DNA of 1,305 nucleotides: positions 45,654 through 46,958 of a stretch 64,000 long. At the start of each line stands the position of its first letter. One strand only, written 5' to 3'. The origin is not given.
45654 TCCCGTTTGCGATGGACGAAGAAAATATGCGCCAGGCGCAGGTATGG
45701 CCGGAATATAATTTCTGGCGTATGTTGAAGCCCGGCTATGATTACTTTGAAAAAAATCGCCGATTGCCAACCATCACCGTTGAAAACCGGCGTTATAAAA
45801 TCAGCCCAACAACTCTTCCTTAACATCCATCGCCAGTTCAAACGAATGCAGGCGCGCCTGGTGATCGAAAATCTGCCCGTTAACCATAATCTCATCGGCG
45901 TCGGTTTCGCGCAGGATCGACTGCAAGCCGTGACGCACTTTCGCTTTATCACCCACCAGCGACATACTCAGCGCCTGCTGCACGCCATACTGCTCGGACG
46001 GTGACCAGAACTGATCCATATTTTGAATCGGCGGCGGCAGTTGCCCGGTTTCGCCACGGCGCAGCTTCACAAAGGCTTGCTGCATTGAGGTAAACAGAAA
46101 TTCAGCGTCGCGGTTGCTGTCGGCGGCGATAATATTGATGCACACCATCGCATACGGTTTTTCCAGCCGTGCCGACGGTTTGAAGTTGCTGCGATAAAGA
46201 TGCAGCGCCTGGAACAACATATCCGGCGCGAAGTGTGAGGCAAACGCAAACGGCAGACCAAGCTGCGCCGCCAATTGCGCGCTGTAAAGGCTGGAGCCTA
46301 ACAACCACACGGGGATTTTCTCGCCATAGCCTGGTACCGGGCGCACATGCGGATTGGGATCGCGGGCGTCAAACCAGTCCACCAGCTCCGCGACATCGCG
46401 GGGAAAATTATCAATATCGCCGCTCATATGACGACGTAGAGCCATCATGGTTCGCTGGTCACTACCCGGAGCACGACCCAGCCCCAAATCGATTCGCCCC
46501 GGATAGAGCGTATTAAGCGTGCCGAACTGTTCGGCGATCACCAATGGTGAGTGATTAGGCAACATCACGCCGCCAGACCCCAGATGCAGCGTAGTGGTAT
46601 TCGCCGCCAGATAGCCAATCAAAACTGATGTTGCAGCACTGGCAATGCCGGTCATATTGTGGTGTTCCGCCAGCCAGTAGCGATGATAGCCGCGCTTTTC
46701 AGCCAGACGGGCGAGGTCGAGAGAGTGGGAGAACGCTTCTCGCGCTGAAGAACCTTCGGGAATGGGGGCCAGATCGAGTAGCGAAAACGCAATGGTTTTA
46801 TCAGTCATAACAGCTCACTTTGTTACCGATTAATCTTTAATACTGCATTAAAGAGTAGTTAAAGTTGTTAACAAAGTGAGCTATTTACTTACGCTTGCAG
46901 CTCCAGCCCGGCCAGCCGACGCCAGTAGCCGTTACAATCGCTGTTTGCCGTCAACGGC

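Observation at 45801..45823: Convergent 3'-end overlap between the inserted gene and yhbW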

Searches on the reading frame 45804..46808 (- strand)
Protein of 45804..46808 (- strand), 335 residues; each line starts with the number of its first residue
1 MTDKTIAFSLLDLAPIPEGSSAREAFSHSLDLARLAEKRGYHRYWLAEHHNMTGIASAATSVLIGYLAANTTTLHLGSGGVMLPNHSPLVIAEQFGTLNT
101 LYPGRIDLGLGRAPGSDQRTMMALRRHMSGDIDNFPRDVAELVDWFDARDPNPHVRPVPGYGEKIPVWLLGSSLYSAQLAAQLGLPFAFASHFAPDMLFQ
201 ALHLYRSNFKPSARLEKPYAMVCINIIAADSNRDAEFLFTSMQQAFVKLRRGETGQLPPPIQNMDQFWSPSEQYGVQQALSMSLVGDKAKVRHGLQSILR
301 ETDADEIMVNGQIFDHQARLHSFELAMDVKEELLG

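Call 4: search_protein_families(library=pfam, proteins=[window:45804-46808:-], max_evalue=0.01)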
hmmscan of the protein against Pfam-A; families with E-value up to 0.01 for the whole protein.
window:45804-46808:- (335 aa): 1 family
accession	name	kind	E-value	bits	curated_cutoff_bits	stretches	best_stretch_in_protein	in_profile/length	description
PF00296.26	Bac_luciferase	-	1.2e-40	140.3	27.9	1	8-302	3-310/314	Luciferase-like monooxygenase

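Call 5: search_protein_families(library=ncbifam, proteins=[window:45804-46808:-], max_evalue=0.01)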
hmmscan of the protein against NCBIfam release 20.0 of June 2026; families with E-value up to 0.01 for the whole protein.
window:45804-46808:- (335 aa): 26 families (the best 25 are shown)
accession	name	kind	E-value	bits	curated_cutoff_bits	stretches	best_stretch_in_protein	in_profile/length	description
NF007802.0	PRK10508.1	equivalog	2.8e-221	733.4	540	1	1-334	1-334/335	luciferase-like monooxygenase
TIGR03558.1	oxido_grp_1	subfamily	2.6e-133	444.2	166.95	1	8-327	1-323/325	MsnO8 family LLM class oxidoreductase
TIGR03619.1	F420_Rv2161c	subfamily_domain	3.2e-13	49.8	166.9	1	31-111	2-97/247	TIGR03619 family F420-dependent LLM class oxidoreductase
TIGR04020.1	seco_metab_LLM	subfamily_domain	3.5e-13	49.4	244.45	1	21-112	13-105/341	MupA/Atu3671 family FMN-dependent luciferase-like monooxygenase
TIGR03858.1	LLM_2I7G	subfamily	1.1e-12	47.6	462.25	1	21-113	20-111/337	Atu2307/SP_0267 family LLM class monooxygenase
TIGR04036.1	LLM_CE1758_fam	subfamily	4.5e-12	45.5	479.1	1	22-114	23-114/355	CE1758 family FMN-dependent luciferase-like monooxygenase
TIGR04027.1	LLM_KPN_01858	hypoth_equivalog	1.5e-11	43.9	412.9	1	20-125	13-117/326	putative FMN-dependent luciferase-like monooxygenase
TIGR03571.1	lucif_BA3436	subfamily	1.6e-09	37.5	303.9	1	15-111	18-120/304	TIGR03571 family LLM class oxidoreductase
TIGR03857.1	F420_MSMEG_2249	hypoth_equivalog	2.6e-08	33.5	218.4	1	27-116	14-98/329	TIGR03857 family LLM class F420-dependent oxidoreductase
TIGR03559.1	F420_Rv3520c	subfamily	3.4e-08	32.9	335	1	26-112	12-92/325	LLM class F420-dependent oxidoreductase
NF002619.0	PRK02271.1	equivalog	4.3e-08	32.8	276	1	30-126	17-105/329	5,10-methylenetetrahydromethanopterin reductase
TIGR03555.1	F420_mer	equivalog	1.3e-07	31.3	348.7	1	31-112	16-92/325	5,10-methylenetetrahydromethanopterin reductase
NF052254.1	luciferase_Alph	exception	1.4e-07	31.1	600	1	15-113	10-108/354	luciferase subunit alpha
TIGR03560.1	F420_Rv1855c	subfamily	2.2e-07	30.9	231.4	1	23-113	9-105/227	TIGR03560 family F420-dependent LLM class oxidoreductase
TIGR03564.1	F420_MSMEG_4879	subfamily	2.9e-06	27.1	234.25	1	31-113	3-79/265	TIGR03564 family F420-dependent LLM class oxidoreductase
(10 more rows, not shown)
